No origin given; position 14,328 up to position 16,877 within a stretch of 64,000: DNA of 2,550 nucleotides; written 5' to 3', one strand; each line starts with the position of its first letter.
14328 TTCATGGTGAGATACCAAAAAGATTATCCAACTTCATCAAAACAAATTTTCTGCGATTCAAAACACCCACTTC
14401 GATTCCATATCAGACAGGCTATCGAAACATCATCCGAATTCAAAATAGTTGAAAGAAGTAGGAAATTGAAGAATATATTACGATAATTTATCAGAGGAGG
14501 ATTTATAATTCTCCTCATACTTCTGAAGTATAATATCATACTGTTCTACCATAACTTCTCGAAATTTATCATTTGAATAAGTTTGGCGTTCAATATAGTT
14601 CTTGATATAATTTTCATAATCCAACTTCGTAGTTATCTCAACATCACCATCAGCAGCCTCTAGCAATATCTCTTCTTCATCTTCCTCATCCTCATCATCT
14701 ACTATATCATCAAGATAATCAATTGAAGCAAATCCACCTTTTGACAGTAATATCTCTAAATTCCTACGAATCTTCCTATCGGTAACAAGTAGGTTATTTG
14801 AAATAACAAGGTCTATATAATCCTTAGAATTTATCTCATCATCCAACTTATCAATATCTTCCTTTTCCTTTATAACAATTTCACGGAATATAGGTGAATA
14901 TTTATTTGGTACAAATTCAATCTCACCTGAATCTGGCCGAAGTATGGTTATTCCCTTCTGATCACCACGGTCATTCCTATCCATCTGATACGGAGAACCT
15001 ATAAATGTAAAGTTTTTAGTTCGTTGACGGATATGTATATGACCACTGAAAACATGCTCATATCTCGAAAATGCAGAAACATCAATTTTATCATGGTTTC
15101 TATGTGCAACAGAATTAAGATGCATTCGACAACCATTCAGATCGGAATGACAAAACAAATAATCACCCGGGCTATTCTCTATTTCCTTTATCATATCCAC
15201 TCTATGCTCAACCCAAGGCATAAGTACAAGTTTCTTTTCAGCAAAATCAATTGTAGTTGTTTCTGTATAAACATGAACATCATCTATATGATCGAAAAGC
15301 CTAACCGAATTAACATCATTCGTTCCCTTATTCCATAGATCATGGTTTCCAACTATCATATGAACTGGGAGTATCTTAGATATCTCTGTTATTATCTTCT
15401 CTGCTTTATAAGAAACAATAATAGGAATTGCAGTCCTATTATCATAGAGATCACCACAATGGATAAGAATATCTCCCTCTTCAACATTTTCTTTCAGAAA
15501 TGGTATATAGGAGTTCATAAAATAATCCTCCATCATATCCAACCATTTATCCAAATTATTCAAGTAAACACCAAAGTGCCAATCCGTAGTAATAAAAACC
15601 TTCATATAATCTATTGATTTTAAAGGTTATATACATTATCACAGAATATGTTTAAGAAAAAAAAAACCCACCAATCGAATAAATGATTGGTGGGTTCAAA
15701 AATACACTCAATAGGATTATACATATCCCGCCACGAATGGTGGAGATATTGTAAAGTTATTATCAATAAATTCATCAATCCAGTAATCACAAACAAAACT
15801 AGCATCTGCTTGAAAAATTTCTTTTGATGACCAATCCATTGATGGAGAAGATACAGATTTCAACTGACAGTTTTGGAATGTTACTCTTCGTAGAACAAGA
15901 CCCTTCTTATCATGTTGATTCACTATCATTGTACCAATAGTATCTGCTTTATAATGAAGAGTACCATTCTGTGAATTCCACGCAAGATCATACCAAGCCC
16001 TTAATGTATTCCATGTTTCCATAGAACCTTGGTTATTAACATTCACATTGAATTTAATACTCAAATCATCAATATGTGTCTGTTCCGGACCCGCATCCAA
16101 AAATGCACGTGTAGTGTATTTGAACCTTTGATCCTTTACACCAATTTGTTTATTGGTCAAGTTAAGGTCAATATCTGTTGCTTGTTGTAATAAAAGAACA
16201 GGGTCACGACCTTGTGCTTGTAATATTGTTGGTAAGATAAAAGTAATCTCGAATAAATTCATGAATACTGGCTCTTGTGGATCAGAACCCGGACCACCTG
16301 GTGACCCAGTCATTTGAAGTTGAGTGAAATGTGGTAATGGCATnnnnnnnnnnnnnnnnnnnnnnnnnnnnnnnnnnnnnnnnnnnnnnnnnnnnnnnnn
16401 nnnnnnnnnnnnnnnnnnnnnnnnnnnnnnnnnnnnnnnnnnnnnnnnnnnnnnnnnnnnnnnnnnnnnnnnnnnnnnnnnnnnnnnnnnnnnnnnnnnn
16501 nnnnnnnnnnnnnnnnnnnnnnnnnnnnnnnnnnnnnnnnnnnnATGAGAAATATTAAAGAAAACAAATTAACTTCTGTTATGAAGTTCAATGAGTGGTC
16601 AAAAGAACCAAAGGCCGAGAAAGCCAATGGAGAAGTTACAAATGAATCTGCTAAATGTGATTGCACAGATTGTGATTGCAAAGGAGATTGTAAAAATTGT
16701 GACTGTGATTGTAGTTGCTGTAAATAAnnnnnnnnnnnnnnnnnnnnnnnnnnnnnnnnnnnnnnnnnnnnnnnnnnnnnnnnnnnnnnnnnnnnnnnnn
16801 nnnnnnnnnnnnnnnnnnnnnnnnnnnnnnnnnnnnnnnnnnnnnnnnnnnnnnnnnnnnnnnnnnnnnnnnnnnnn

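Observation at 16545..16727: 60-aa peptide ending in a 12-Cys CxC cluster, with a paralogous cluster at the N-terminus of a neighbouring gene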

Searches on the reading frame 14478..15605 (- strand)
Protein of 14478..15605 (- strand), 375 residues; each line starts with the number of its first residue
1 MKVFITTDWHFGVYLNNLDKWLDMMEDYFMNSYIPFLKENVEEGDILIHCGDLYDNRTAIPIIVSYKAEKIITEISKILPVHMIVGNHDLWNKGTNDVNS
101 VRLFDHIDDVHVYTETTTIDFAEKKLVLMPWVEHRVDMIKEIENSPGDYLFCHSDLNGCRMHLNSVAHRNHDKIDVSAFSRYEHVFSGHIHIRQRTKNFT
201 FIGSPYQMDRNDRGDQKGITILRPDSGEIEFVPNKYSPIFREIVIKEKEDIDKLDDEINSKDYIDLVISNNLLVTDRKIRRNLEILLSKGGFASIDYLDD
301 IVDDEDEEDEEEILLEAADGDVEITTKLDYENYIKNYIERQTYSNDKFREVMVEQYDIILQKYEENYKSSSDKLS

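Call 6: search_protein_families(library=phrogs, proteins=[window:14478-15605:-], max_evalue=0.01)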
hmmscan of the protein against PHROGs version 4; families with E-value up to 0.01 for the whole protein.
window:14478-15605:- (375 aa): 2 families
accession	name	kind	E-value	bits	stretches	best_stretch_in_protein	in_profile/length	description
phrog_100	-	DNA, RNA and nucleotide metabolism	1.2e-59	203.7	1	1-350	29-360/989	SbcD-like subunit of palindrome specific endonuclease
phrog_547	-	other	2.4e-06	27.9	1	1-113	29-134/245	phosphoesterase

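Call 7: search_protein_families(library=pfam, proteins=[window:14478-15605:-], max_evalue=1)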
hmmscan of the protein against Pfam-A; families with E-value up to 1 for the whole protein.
window:14478-15605:- (375 aa): 2 families
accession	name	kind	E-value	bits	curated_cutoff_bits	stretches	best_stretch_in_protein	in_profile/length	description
PF00149.33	Metallophos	-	6.2e-11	43.5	21.5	1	1-192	1-190/191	Calcineurin-like phosphoesterase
PF12850.12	Metallophos_2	-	0.00021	21.8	27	1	1-197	1-123/154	Calcineurin-like phosphoesterase superfamily domain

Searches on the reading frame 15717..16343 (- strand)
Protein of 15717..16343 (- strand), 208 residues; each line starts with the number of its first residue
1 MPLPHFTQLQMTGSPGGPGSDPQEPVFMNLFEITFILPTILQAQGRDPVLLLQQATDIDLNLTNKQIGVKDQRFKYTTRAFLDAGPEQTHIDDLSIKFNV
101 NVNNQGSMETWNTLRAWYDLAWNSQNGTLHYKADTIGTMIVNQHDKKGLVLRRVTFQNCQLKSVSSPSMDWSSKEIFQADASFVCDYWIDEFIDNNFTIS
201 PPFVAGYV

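Call 6: search_protein_families(library=phrogs, proteins=[window:15717-16343:-], max_evalue=0.01)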
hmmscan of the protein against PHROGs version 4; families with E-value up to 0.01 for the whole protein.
window:15717-16343:- (208 aa): 3 families
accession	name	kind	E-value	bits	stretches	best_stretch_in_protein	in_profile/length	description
phrog_32623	-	unknown function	8.7e-15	55.9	1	19-190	12-181/185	-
phrog_45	-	tail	3.3e-13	50.6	1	98-191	159-255/350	tail tube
phrog_4542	-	tail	0.00053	20.5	1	86-177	76-167/214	tail tube protein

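Call 7: search_protein_families(library=pfam, proteins=[window:15717-16343:-], max_evalue=1)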
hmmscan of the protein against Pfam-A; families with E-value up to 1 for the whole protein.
window:15717-16343:- (208 aa): 3 families
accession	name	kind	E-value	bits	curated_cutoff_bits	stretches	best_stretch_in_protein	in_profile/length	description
PF06917.19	Pectate_lyase_2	-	0.0029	16.8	26.6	1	97-164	392-459/491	Periplasmic pectate lyase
PF06841.18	Phage_T4_gp19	-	0.018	15.3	28.2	1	106-186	58-131/134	T4-like virus tail tube protein gp19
PF24546.1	Ig_TPPC8_4th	-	0.12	12.3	27.2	1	123-171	71-119/193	TPPC8 fourth Ig-like domain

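Call 12: find_related_loci(query=window:15717-16343:-, collection=viral_contigs, flank=6000)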
Query window:15717-16343:- (208 aa) in viral_contigs; peptide patterns used: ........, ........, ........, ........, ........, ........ (x = any residue, [..] = any of these).
31 stretches matched a pattern; 31 encode a relative of the query (tblastn E <= 1e-3); 31 distinct loci.
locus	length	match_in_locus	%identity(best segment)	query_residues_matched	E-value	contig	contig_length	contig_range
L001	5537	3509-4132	89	1-208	6e-130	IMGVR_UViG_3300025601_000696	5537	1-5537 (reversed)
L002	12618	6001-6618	84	2-207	1e-121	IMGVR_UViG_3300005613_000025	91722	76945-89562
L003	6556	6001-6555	89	1-185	2e-113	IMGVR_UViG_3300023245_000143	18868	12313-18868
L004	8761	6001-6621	79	1-207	3e-113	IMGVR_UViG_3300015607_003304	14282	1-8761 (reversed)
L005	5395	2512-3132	79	1-207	9e-113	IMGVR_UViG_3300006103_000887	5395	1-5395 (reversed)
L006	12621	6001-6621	78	1-207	7e-112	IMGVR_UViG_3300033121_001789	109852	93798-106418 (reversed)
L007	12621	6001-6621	75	1-207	1e-109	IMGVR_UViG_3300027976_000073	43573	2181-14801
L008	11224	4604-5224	75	1-207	1e-109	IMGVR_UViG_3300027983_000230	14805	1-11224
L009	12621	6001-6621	75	1-207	1e-109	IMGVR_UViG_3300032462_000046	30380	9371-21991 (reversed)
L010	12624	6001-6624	77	1-207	4e-108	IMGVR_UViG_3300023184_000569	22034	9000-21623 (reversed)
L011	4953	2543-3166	76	1-207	1e-107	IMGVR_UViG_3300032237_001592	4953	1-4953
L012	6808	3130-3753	74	1-207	6e-107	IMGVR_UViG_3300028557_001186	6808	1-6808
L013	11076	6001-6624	74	1-207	6e-107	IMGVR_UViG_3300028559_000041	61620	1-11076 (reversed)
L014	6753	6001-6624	70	1-207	3e-103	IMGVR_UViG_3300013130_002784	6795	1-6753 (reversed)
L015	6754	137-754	71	1-207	1e-99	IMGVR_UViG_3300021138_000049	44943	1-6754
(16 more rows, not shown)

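Call 25: search_dna_similar(query=window:15717-16343:-, collection=phages, mode=protein, max_evalue=0.001, max_rows=15)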
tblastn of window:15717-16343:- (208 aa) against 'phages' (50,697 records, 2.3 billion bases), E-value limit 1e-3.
Records with a match: 29; places in all: 29; records where one place covers at least 80% of the query: 12.
Best place of each record, by identity: 60-80% 2; <60% 27.
By first word of the organism name: Prevotella 15; uncultured 6; Tenacibaculum 5; Sphingomonas 2; Flavobacterium 1.
By host as written in the record: Prevotella sp. 15; - 6; Tenacibaculum maritimum 3; Sphingomonas paucimobilis, Felix d'Herelle Reference Center for Phages host ... 2; Tenacibaculum sp. 2; Flavobacterium sp. B330 1.
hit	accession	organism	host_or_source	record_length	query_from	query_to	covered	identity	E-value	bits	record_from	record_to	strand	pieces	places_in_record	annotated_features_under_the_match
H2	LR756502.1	uncultured phage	metagenomic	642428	1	207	100%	70.7%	9e-98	316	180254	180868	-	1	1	record has no annotation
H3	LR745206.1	uncultured phage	metagenomic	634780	1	207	100%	64.4%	2e-84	278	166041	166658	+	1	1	record has no annotation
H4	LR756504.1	uncultured phage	metagenomic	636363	3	194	92%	42.2%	3e-43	159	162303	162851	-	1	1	record has no annotation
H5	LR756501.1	uncultured phage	metagenomic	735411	1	190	91%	37.4%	2e-29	120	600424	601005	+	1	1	record has no annotation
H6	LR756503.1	uncultured phage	metagenomic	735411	1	190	91%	37.4%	2e-29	120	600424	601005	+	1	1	record has no annotation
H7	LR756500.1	uncultured phage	metagenomic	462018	2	192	92%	31.3%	5e-22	99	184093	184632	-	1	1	record has no annotation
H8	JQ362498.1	Sphingomonas phage PAU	Sphingomonas paucimobilis, Felix ...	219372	1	191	92%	26.3%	2e-8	59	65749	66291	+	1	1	92: gp92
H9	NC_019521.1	Sphingomonas phage PAU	Sphingomonas paucimobilis, Felix ...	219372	1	191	92%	26.3%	2e-8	59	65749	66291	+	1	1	92: gp92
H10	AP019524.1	Tenacibaculum phage PTm1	Tenacibaculum maritimum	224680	19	191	83%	26.9%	1e-5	51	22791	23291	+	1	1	baseplate subunit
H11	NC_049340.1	Tenacibaculum phage PTm1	Tenacibaculum maritimum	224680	19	191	83%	26.9%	1e-5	51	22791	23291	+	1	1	baseplate subunit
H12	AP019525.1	Tenacibaculum phage PTm5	Tenacibaculum maritimum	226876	19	191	83%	26.9%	1e-5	51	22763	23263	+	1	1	baseplate subunit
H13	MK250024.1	Prevotella phage Lak-B5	Prevotella sp.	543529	24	188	79%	26.2%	1e-10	66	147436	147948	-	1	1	record has no annotation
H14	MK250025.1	Prevotella phage Lak-B6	Prevotella sp.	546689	24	188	79%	26.2%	1e-10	66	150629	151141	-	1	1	record has no annotation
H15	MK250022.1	Prevotella phage Lak-B3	Prevotella sp.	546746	24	188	79%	26.2%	1e-10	66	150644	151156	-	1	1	record has no annotation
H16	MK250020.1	Prevotella phage Lak-B1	Prevotella sp.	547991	24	188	79%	26.2%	1e-10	66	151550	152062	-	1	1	record has no annotation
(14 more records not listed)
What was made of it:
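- Only 64 kb of a genome that may exceed 600 kb was examined; the relatives LR756502 and LR745206 are 635-642 kb (call 25).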

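Call 32: get_annotated_region(hit=H2, flank=8000)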
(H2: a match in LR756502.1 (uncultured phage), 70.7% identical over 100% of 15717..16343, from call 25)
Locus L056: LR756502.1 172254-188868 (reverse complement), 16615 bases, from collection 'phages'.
description: uncultured phage genome assembly, chromosome: 1.
organism: uncultured phage (NCBI taxid 278008)
taxonomy: Viruses; environmental samples
host: -; source: metagenomic; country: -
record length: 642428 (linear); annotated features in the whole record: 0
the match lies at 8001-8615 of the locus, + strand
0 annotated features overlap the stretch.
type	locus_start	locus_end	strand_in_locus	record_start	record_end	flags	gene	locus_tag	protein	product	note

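Call 33: get_annotated_region(hit=H3, flank=8000)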
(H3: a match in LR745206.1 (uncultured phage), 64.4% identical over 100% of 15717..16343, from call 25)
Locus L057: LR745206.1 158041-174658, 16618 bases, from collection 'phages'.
description: uncultured phage genome assembly, chromosome: 1.
organism: uncultured phage (NCBI taxid 278008)
taxonomy: Viruses; environmental samples
host: -; source: metagenomic; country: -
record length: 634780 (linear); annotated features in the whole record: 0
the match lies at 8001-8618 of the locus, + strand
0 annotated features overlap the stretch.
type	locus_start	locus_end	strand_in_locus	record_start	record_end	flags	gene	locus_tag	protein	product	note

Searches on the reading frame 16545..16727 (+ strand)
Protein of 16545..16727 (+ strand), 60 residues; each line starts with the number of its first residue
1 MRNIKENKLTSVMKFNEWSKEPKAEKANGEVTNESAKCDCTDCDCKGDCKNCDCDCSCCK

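Call 5: search_dna_similar(query=window:16545-16724:+, collection=phages, mode=protein, max_evalue=10, max_rows=30)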
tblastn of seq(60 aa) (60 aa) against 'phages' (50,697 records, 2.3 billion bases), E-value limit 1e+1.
No match.

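Call 6: search_protein_families(library=phrogs, proteins=[window:16545-16727:+], max_evalue=0.01)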
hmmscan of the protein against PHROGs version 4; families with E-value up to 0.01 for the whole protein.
window:16545-16727:+ (60 aa): 0 families

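Call 7: search_protein_families(library=pfam, proteins=[window:16545-16727:+], max_evalue=1)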
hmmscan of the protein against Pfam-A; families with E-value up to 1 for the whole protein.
window:16545-16727:+ (60 aa): 0 families

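Call 11: find_homologous_proteins(query=window:16545-16724:+, max_evalue=10)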
Query seq(60 aa) (60 aa): 1 proteins with E <= 10 among 1 candidates.
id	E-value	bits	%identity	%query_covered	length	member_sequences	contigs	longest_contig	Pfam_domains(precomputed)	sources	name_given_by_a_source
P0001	1.6e-10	58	58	80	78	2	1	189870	-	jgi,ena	jgi:hypothetical protein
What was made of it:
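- Two independent gene callers predicted the homologue (call 11).
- Tried and rejected: The word-indexed protein search found a single homologue (call 11).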

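Call 15: find_encoding_contigs(protein=P0001, flank=10000, max_places=4)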
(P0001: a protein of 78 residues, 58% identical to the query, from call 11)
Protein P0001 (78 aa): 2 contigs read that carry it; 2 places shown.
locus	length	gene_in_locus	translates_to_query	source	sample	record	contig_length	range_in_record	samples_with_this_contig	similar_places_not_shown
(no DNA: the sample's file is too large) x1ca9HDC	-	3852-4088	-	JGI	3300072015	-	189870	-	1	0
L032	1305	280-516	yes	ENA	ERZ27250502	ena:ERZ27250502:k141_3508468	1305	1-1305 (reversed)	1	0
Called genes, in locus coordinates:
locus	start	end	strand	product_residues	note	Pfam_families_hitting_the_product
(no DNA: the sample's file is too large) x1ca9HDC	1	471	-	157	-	?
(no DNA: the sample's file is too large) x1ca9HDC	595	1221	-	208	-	-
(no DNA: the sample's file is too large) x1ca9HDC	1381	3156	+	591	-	PF24308:DUF7487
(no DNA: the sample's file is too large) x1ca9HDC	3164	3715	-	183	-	-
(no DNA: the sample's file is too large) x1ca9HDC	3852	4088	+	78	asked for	-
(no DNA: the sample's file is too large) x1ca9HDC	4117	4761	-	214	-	-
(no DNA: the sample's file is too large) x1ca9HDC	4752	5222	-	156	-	-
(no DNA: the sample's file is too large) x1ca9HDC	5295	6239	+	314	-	-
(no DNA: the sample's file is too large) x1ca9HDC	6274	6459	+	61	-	-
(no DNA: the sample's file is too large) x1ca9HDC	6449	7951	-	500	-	PF01645:Glu_synthase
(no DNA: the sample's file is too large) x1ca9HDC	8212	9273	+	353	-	PF12762:DDE_Tnp_IS1595 (faint)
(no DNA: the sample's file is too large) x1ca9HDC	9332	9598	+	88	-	-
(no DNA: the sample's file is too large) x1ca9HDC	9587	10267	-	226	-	-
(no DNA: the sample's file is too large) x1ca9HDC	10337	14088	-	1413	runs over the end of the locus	-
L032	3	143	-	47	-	?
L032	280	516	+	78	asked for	-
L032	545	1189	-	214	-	-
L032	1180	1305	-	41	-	?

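Call 21: find_related_loci(query=A2, collection=viral_contigs, flank=5000)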
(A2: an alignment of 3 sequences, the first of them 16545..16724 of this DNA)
Query A2 (60 aa) in viral_contigs; peptide patterns used: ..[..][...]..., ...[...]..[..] (x = any residue, [..] = any of these).
182 stretches matched a pattern, but none encodes a relative of the query by tblastn (E <= 1e-3).
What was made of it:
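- Tried and rejected: Low-complexity masking is the probable cause (call 21).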

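Call 42: search_protein_representatives(alignment_id=A3)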
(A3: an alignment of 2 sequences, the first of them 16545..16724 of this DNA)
Query: 2 sequences, 80 profile positions. Proteins with E-value up to 0.001 (for the whole library): 4; up to 1e-10: 3; up to 1e-30: 2. The best 4 are listed.
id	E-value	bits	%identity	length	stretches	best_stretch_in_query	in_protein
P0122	6.0e-52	190.1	-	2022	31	55-76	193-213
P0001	1.3e-42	160.2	-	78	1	1-80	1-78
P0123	1.2e-13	67.4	-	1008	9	26-57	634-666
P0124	1.1e-04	38.7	-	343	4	13-30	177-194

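Call 53: search_solved_structures(query=window:16545-16724:+, max_evalue=10, show_alignments=3)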
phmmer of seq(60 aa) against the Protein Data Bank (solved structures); distinct sequences matched with E-value up to 10: 0.
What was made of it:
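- On Sequence-defined metallothionein families (Pfam Metallothio, Metallothio_2, Metallothio_Pro and others): No PDB sequence relative at E<=10 (call 53).
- There is no PDB relative (call 53).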

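Call 73: predict_structure(alignment_id=A3)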
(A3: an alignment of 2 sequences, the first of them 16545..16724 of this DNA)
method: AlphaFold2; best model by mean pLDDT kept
length: 60 residues; sequences in the alignment: 2
mean_pLDDT: 52.5   pTM: 0.17
mean pLDDT of the five models: 52.5, 52.4, 51.9, 51.6, 49.4
residues with pLDDT >= 90: 0; 70-90: 0; 50-70: 38; < 50: 22
segments of 3 or more residues with pLDDT < 50: 1-3, 6-8, 25-37
pLDDT, mean of each block of 10 residues (from residue 1): 48 52 46 48 60 61
secondary structure, 60 per line:
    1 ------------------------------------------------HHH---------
elements in order:
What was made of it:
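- On Metallothionein (class definition): AlphaFold without metal gives pLDDT 52.5 and no fold (call 73).
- AlphaFold gives no fold without metal (mean pLDDT 52.5, call 73). PADLOC and anti-defence libraries were not searched, and there is no structural model (call 73).
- Tried and rejected: Structure prediction of the peptide was uninformative (pLDDT 52.5, call 73).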

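Call 89: search_protein_families(library=ncbifam, proteins=[window:16545-16724:+], max_evalue=1)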
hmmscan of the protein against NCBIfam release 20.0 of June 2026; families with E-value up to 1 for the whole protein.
seq(60 aa): 0 families
